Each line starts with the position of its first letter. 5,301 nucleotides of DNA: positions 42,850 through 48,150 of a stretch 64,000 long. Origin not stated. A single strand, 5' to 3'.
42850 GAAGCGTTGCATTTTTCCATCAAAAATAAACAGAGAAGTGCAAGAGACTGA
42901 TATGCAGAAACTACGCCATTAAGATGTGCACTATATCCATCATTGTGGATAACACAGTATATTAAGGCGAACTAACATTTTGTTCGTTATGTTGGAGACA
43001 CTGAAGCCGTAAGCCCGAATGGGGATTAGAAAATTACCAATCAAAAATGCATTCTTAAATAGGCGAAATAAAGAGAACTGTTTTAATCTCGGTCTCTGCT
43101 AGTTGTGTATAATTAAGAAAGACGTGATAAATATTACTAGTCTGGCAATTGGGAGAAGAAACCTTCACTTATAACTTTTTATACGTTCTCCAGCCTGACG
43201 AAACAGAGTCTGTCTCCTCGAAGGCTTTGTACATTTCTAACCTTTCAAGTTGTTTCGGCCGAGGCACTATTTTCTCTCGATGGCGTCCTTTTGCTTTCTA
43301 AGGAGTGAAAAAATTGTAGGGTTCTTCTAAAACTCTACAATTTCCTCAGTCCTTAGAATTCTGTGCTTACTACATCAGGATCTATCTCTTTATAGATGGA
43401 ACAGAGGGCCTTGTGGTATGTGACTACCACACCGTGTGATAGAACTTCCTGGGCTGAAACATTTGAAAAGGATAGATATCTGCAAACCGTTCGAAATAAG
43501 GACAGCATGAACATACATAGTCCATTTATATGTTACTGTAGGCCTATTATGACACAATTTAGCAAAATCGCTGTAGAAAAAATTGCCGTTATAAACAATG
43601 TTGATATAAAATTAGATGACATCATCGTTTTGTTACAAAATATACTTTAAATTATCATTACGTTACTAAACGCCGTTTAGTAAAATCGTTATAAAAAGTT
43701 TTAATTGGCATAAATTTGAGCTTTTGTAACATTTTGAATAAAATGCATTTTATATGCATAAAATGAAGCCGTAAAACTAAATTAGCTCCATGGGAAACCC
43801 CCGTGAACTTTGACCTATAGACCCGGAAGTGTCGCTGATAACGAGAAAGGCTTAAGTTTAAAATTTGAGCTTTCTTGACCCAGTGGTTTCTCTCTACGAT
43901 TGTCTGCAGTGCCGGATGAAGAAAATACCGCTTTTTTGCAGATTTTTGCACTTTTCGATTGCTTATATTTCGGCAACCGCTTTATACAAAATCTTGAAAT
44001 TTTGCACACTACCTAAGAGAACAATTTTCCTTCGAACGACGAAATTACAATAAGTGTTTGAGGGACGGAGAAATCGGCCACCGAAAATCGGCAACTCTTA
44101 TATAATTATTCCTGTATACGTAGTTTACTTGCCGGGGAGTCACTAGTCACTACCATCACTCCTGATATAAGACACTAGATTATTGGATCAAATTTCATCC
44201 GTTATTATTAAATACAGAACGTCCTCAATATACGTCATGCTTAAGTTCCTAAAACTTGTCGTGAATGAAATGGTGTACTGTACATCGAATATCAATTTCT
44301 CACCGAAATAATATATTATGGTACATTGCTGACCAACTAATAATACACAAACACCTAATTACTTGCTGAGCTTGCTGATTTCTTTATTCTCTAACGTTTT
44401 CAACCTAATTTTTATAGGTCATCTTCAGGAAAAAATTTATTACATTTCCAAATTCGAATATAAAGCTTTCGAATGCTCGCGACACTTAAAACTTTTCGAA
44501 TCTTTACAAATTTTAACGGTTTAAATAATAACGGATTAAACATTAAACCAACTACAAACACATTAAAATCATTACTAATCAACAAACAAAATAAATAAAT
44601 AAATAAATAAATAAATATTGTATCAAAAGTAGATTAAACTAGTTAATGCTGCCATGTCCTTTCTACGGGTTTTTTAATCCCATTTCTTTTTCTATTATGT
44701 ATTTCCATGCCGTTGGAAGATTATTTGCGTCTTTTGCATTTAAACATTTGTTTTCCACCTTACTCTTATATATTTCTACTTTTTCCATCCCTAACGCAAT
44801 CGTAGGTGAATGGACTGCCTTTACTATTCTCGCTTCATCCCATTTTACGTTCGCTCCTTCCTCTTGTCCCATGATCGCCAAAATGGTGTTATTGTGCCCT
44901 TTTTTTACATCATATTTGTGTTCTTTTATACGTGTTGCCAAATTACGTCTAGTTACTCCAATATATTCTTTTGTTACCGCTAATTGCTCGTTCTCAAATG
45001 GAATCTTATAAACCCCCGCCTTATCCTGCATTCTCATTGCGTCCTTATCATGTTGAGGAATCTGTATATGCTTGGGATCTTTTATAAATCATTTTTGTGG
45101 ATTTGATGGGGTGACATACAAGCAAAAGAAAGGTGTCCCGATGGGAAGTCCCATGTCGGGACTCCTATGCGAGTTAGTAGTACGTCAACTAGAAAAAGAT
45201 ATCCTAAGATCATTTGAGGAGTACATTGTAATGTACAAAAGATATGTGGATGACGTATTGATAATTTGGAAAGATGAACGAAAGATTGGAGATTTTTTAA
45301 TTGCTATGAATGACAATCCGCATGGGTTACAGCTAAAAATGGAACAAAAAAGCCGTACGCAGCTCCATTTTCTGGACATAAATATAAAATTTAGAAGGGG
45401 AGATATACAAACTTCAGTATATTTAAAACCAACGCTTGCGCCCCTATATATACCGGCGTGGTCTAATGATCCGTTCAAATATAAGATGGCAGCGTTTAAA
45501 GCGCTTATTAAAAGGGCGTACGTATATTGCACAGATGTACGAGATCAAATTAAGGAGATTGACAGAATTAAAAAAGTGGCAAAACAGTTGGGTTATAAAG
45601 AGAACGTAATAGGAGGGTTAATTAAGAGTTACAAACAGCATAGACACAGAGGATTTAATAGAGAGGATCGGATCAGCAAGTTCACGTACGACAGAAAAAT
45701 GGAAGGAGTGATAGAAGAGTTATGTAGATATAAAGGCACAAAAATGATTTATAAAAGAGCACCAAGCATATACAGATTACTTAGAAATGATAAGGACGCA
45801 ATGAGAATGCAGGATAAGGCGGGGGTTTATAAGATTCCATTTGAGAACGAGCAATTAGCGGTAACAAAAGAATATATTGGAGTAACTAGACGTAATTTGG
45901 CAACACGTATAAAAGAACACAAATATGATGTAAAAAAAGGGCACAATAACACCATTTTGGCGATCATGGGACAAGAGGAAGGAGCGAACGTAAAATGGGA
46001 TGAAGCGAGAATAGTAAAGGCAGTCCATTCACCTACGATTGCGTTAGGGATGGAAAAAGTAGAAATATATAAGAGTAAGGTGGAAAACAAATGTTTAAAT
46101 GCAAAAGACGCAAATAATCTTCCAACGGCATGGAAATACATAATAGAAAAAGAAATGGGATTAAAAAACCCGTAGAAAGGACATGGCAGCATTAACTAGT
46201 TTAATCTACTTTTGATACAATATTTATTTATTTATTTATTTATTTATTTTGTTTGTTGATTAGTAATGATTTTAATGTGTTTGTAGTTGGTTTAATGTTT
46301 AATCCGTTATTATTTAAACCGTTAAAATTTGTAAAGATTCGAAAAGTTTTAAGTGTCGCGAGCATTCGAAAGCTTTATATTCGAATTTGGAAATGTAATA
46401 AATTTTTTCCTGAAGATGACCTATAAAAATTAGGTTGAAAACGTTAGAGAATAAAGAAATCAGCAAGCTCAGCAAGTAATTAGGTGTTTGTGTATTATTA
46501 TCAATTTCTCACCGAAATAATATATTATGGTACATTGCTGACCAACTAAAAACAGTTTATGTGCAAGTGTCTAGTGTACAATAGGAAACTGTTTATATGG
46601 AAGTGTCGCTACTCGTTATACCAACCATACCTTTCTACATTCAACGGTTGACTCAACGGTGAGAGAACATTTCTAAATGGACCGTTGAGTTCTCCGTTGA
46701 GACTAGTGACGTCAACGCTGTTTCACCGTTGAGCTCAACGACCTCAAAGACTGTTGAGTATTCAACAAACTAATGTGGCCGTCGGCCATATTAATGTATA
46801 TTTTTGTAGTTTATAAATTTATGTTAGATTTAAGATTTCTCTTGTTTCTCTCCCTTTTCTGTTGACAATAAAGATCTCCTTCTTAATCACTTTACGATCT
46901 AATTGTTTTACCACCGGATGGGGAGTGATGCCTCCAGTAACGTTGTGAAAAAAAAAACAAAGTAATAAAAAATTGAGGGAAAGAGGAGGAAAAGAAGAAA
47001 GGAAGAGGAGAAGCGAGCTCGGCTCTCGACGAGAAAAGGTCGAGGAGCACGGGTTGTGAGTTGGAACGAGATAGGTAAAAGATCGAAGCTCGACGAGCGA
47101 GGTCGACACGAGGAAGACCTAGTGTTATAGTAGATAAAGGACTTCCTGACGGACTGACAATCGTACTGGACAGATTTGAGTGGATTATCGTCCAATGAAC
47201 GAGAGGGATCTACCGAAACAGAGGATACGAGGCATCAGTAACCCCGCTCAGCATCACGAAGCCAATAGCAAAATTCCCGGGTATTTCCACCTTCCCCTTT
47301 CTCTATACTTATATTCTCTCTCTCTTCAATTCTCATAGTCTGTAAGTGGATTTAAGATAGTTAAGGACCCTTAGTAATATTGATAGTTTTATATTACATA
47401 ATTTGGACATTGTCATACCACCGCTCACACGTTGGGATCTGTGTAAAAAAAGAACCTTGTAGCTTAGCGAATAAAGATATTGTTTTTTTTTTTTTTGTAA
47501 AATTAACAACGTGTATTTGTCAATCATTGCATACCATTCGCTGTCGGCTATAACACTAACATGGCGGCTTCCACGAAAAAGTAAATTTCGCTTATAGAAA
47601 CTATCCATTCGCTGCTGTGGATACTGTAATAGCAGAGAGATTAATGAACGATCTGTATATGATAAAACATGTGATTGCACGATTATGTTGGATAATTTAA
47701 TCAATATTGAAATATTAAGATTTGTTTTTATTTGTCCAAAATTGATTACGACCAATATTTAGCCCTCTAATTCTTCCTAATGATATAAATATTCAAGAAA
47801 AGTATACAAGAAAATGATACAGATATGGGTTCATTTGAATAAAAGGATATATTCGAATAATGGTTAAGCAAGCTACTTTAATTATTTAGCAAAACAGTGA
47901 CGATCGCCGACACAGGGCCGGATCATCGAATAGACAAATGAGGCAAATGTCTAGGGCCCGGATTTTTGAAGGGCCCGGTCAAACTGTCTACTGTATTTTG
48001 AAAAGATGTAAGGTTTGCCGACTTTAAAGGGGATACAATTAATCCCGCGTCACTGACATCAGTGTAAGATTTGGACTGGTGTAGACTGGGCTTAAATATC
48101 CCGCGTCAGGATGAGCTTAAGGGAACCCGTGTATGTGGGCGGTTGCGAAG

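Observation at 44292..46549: Penelope-like element inserted as a head-to-head composite with 49-bp perfect flanking duplications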

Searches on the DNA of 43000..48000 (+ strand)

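Call 5: search_rna_families(source=window, start=43000, end=48000, threshold=evalue, max_evalue=1, show_alignments=4)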
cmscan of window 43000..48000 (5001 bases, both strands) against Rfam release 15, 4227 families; matches with E-value up to 1: 2.
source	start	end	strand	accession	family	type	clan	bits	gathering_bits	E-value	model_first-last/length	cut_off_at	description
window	43247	43356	-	RF01234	SNORA47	Gene; snRNA; snoRNA; HACA-box;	-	24.1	45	0.054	1-138/138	no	Small nucleolar RNA SNORA47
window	43299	43355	-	RF00027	let-7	Gene; miRNA;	CL00148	23.4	53.5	0.25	1-84/84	no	let-7 microRNA precursor family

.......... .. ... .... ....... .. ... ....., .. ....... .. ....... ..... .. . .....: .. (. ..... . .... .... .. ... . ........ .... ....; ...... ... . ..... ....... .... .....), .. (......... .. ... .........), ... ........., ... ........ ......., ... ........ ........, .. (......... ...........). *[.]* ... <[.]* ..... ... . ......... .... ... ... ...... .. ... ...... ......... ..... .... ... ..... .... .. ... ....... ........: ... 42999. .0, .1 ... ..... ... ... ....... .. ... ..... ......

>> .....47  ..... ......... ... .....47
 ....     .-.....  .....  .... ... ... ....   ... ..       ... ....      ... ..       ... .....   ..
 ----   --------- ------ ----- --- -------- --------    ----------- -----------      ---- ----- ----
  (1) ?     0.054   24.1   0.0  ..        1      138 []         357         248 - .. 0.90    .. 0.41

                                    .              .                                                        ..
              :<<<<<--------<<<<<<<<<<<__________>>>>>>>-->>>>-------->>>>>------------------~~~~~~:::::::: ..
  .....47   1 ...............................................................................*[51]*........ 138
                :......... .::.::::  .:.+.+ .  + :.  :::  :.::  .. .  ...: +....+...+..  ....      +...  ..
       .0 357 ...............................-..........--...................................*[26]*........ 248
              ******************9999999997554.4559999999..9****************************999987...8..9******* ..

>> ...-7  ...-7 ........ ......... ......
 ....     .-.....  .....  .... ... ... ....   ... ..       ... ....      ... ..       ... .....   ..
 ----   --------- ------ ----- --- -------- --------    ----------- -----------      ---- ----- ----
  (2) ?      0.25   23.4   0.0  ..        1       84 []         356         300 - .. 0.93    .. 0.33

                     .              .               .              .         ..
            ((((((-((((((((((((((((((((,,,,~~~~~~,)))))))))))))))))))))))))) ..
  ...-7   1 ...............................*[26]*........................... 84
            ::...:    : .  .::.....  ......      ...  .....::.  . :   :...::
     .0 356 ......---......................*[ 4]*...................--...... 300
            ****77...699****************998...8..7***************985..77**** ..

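Call 10: search_rna_families(source=window, start=46170, end=46560, threshold=evalue, max_evalue=10, show_alignments=5)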
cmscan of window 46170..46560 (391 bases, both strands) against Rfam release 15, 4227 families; matches with E-value up to 10: 3.
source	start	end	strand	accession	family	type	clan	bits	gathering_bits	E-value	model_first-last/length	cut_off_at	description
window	46369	46443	+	RF02582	tsr33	Gene; sRNA;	-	18.3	109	8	1-85/85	no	S. aureus tsr33 small RNA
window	46323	46397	+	RF03650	mir-1290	Gene; miRNA;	-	14.7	82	5.2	1-76/76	no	mir-1290 microRNA precursor family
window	46373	46425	-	RF01962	RMST_1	Gene; lncRNA;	-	10.5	40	6.3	1-61/61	no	Rhabdomyosarcoma 2 associated transcript conserved region 1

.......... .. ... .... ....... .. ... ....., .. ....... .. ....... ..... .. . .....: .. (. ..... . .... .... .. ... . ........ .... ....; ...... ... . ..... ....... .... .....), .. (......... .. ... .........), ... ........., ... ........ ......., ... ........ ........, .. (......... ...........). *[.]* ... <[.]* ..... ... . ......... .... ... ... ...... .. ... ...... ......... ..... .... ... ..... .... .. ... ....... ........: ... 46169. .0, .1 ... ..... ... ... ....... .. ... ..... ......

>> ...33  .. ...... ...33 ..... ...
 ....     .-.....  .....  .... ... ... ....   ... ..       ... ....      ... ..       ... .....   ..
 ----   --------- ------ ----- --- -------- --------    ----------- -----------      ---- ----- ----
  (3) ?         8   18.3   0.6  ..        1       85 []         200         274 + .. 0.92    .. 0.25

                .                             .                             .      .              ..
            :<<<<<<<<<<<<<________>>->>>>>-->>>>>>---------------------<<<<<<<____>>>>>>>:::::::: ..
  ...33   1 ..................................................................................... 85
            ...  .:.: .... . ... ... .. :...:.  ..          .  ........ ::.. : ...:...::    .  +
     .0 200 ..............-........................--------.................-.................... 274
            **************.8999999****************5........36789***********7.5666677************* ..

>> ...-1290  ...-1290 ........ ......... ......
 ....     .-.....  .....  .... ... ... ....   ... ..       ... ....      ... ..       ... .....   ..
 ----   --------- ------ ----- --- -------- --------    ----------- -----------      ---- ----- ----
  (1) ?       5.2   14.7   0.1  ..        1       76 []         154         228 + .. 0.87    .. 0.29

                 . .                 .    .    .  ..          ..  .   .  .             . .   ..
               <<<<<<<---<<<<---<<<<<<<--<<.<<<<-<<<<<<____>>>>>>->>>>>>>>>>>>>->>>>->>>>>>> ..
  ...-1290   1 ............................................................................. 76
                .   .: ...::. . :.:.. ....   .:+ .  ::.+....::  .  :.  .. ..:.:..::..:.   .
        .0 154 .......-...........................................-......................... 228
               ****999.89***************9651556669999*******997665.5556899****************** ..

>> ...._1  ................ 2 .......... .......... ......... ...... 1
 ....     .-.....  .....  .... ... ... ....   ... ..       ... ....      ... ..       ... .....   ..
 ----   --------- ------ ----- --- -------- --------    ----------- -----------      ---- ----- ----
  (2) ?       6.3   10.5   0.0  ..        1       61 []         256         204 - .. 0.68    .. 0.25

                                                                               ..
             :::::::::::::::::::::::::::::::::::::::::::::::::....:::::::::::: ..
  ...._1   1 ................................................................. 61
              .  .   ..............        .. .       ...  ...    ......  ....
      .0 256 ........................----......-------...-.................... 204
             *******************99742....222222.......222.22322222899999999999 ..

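Call 44: search_rna_families(source=L003, start=5600, end=5760, threshold=evalue, max_evalue=10, show_alignments=3)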
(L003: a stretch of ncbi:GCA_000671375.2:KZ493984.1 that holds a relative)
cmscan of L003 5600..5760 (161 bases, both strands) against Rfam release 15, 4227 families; matches with E-value up to 10: 4.
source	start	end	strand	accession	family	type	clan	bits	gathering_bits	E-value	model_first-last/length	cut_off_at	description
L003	5600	5705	-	RF01871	MALAT1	Gene; lncRNA;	-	16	70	6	1-95/95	no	Metastasis associated lung adenocarcinoma transcript 1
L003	5647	5739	+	RF00402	SNORA25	Gene; snRNA; snoRNA; HACA-box;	-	12.5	85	8.2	1-128/128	no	Small nucleolar RNA SNORA25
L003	5639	5662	+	RF01308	sR58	Gene; snRNA; snoRNA; CD-box;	-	11.4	55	4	1-55/55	no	Small nucleolar RNA sR58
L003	5635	5760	+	RF01745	manA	Cis-reg;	-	7.5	55.2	8.7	1-124/192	3'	manA RNA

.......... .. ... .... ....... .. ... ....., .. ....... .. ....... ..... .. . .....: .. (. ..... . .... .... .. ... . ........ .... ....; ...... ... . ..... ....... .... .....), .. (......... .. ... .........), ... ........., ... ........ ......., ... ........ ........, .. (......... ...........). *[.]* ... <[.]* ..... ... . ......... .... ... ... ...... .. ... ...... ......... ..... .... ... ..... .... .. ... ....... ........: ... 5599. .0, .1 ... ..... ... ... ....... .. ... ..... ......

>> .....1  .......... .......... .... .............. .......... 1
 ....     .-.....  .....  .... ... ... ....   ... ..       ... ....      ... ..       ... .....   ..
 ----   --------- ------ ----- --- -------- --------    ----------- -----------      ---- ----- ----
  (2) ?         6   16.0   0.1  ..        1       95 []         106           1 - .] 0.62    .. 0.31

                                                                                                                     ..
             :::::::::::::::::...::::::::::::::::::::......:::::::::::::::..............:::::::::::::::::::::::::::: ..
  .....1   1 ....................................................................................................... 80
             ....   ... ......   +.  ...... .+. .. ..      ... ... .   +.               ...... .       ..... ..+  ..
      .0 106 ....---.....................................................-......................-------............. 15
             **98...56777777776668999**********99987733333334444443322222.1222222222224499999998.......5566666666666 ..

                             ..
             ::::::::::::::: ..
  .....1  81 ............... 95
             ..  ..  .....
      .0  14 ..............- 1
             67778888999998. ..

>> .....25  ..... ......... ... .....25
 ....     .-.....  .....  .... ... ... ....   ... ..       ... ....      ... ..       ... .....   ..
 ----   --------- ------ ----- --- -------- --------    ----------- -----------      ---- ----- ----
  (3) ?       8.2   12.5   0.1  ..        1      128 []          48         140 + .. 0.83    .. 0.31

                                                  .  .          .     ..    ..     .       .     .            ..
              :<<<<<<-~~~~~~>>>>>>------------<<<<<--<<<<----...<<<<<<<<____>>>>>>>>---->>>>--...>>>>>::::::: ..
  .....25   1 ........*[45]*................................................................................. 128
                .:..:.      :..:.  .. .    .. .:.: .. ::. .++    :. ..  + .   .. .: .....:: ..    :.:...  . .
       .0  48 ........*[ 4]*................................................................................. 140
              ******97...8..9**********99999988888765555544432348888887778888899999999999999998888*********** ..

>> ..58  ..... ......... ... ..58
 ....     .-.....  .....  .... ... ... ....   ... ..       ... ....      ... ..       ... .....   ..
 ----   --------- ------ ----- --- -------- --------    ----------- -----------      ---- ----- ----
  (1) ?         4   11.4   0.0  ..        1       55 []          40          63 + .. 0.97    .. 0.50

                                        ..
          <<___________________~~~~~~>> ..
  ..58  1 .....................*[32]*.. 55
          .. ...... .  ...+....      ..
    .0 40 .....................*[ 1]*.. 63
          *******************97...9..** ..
